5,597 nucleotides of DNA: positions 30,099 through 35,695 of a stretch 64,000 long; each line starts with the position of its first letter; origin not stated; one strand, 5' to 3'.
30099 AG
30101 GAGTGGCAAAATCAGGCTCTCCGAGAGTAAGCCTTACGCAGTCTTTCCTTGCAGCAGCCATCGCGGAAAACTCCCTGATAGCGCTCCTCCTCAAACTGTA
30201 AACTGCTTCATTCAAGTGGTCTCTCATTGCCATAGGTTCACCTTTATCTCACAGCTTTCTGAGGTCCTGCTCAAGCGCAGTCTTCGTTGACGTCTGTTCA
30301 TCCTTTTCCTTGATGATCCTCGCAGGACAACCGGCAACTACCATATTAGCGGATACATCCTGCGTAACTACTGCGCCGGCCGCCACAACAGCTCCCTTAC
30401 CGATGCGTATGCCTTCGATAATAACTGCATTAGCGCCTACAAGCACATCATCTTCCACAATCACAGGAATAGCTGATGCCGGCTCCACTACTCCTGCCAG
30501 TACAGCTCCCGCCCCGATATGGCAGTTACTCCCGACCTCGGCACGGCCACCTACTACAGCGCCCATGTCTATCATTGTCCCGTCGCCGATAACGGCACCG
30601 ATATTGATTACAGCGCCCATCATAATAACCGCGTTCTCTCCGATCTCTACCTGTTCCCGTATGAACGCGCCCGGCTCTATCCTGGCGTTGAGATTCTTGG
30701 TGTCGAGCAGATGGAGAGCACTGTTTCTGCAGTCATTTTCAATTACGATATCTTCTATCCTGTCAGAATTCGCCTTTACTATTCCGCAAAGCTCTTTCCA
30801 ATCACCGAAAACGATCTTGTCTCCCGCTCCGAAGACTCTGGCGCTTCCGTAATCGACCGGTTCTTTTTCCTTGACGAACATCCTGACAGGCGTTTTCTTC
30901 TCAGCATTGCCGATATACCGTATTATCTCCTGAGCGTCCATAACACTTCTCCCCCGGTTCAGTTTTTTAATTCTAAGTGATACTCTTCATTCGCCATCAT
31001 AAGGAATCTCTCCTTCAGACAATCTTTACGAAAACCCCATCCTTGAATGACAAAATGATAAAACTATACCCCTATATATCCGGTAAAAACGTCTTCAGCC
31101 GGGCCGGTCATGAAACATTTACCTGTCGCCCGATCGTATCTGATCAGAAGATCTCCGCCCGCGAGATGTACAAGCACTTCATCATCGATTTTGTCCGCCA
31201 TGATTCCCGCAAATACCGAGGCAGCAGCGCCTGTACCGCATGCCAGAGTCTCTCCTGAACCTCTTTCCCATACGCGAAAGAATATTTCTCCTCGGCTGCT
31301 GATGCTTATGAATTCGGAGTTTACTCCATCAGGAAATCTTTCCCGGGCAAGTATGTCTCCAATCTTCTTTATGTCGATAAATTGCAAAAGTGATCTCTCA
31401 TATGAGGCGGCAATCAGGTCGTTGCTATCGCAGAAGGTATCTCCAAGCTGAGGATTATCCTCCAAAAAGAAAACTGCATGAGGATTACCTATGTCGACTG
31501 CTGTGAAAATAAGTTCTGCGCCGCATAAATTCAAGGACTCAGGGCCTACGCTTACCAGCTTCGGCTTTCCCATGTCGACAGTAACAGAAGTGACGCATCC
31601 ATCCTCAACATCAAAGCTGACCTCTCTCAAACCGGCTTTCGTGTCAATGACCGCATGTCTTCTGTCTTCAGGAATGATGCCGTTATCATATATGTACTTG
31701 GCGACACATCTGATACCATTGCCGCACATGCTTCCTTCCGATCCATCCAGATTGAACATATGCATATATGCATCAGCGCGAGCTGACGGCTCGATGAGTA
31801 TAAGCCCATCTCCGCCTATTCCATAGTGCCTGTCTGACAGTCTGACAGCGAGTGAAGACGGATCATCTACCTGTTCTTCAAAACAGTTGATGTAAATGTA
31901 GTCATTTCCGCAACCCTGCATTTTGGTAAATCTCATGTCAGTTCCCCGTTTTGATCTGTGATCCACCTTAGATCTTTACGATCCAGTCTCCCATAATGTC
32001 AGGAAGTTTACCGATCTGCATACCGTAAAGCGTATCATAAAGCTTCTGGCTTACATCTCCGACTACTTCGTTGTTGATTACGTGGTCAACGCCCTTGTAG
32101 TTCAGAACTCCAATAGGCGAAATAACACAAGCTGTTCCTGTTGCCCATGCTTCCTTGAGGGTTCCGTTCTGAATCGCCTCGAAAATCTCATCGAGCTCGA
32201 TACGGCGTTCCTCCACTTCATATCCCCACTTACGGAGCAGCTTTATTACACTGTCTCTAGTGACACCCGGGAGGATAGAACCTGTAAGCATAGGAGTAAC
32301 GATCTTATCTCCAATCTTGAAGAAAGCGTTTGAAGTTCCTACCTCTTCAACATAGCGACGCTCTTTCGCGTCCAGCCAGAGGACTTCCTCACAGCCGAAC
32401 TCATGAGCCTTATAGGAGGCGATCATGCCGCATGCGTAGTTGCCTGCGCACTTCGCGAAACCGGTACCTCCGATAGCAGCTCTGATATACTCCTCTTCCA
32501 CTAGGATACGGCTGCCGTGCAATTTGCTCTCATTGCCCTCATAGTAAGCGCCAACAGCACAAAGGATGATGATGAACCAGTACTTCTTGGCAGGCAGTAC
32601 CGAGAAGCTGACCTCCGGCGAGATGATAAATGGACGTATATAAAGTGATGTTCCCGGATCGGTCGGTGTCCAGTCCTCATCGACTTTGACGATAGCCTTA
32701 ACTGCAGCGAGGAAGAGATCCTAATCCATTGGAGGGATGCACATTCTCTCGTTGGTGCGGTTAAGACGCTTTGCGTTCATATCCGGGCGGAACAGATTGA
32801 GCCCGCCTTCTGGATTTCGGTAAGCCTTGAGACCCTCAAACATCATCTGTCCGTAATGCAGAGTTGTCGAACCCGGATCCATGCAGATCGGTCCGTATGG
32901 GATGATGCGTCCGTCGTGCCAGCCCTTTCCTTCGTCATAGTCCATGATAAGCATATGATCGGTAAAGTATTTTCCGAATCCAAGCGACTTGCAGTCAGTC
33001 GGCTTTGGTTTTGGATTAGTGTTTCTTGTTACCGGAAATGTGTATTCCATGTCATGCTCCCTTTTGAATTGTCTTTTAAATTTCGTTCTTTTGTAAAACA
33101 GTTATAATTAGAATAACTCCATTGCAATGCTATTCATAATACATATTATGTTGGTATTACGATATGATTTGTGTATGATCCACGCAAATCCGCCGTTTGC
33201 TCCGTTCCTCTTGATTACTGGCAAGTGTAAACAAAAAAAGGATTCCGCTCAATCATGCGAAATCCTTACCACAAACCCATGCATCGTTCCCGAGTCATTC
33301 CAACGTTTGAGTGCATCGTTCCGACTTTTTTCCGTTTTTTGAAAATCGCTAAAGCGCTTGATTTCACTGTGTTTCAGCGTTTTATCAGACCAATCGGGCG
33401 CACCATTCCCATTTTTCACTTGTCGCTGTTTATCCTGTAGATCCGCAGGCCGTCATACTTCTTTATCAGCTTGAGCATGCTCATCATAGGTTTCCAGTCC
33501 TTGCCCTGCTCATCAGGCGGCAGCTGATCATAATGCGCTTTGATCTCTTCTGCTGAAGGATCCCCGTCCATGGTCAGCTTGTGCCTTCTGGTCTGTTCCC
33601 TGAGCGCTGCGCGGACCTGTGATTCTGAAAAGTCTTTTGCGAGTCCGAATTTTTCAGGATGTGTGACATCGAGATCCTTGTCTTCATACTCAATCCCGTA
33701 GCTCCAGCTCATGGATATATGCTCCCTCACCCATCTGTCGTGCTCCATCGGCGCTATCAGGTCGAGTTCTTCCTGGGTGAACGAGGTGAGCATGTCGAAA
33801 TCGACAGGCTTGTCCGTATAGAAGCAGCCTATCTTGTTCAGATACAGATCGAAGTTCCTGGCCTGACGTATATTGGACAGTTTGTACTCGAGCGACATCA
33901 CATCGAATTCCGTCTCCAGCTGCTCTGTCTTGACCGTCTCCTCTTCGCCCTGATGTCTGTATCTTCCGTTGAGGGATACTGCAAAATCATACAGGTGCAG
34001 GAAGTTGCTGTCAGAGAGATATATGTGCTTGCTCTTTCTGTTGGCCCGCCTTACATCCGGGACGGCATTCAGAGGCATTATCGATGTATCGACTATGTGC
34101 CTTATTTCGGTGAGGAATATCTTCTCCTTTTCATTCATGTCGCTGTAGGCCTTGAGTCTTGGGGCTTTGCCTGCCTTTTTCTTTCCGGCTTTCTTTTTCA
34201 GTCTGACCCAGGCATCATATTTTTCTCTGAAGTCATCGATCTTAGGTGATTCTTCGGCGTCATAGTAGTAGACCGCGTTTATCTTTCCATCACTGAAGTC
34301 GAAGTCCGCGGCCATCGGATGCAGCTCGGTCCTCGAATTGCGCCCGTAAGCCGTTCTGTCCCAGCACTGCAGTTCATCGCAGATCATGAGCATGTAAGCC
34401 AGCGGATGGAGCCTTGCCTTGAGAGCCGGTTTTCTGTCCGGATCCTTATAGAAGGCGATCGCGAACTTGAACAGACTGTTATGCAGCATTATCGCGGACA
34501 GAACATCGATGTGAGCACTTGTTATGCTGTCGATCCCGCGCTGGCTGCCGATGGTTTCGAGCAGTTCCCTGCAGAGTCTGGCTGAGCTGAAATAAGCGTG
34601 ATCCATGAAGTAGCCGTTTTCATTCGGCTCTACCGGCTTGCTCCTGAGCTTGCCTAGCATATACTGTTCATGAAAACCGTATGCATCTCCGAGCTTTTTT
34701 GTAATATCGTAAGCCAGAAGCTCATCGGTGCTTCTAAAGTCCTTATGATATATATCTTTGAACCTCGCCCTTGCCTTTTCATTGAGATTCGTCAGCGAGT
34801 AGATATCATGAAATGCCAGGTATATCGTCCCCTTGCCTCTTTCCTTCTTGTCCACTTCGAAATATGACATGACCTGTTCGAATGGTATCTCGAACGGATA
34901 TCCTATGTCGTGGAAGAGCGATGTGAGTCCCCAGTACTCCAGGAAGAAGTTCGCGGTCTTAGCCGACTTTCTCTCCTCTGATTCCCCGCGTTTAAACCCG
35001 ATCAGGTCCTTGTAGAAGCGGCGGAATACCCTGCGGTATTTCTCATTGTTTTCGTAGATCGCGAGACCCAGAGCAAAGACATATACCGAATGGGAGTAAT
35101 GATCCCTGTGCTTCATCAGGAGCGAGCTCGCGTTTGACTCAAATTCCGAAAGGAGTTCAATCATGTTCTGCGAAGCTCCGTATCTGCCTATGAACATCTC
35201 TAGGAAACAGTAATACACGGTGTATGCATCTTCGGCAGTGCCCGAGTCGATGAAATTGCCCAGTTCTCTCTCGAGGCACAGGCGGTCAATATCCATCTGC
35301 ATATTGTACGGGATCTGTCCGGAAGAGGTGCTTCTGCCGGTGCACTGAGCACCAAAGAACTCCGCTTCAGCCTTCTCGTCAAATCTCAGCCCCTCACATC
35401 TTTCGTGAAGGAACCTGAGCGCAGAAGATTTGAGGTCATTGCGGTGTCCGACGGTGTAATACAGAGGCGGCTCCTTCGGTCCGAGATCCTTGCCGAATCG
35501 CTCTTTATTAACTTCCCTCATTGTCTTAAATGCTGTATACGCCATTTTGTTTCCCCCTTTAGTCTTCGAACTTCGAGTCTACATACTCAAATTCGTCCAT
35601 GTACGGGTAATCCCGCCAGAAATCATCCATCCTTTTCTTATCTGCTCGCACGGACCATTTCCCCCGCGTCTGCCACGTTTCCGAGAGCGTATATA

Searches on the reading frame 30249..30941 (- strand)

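Call 11: search_protein_families(library=pfam, proteins=[window:30249-30941:-], max_evalue=0.001)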
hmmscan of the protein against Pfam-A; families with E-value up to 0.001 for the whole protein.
window:30249-30941:- (230 aa): 4 families
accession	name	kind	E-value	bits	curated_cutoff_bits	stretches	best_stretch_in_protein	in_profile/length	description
PF08503.15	DapH_N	-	6.6e-26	90.8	27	1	1-80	1-85/86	Tetrahydrodipicolinate succinyltransferase N-terminal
PF00132.30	Hexapep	-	2.1e-24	84.6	27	3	115-150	1-36/36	Bacterial transferase hexapeptide (six repeats)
PF14602.12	Hexapep_2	-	1e-13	51.2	27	1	159-194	1-34/34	Hexapeptide repeat of succinyl-transferase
PF25084.1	LbH_EIF2B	-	3.4e-08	33.9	54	2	110-197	16-98/105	EIF2B subunit epsilon LbH domain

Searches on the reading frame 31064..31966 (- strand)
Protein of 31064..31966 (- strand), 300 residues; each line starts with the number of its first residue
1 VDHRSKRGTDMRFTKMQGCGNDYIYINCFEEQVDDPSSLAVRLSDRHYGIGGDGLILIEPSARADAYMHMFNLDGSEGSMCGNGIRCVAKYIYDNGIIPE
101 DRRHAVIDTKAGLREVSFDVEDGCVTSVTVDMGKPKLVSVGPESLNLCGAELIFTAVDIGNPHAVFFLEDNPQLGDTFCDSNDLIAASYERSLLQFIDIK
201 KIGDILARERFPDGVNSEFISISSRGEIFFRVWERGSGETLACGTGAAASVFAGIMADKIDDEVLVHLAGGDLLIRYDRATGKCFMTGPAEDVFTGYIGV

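Call 11: search_protein_families(library=pfam, proteins=[window:31064-31966:-], max_evalue=0.001)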
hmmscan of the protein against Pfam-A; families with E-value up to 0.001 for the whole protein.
window:31064-31966:- (300 aa): 2 families
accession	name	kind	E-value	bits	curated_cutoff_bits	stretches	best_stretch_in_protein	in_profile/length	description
PF01678.24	DAP_epimerase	-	2.3e-51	173.3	34.7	2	13-138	1-121/121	Diaminopimelate epimerase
PF05544.16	Pro_racemase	-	3.4e-06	26.8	27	1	57-132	58-136/325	Proline racemase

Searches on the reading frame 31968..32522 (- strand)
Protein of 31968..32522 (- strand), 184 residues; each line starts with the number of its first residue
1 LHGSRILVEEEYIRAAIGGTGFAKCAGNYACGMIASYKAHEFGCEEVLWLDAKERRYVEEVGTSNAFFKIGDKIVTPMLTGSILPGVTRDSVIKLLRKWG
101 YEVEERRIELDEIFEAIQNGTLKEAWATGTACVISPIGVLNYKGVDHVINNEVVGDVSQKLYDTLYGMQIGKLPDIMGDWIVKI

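Call 11: search_protein_families(library=pfam, proteins=[window:31968-32522:-], max_evalue=0.001)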
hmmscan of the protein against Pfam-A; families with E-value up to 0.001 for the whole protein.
window:31968-32522:- (184 aa): 1 family
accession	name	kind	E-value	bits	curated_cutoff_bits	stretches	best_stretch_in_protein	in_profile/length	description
PF01063.24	Aminotran_4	-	1.7e-20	74.3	28.5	1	27-137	118-220/223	Amino-transferase class IV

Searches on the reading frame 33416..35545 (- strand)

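Call 11: search_protein_families(library=pfam, proteins=[window:33416-35545:-], max_evalue=0.001)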
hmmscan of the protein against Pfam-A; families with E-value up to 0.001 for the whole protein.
window:33416-35545:- (709 aa): 1 family
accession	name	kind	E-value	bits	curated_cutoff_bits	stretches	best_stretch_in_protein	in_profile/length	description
PF02026.21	RyR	-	0.00019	22.1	27.4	0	579-624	4-51/91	RyR domain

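Call 69: search_protein_families(library=pfam, proteins=[window:33416-35545:-], max_evalue=0.0001)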
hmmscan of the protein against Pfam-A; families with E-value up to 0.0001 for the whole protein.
window:33416-35545:- (709 aa): 0 families
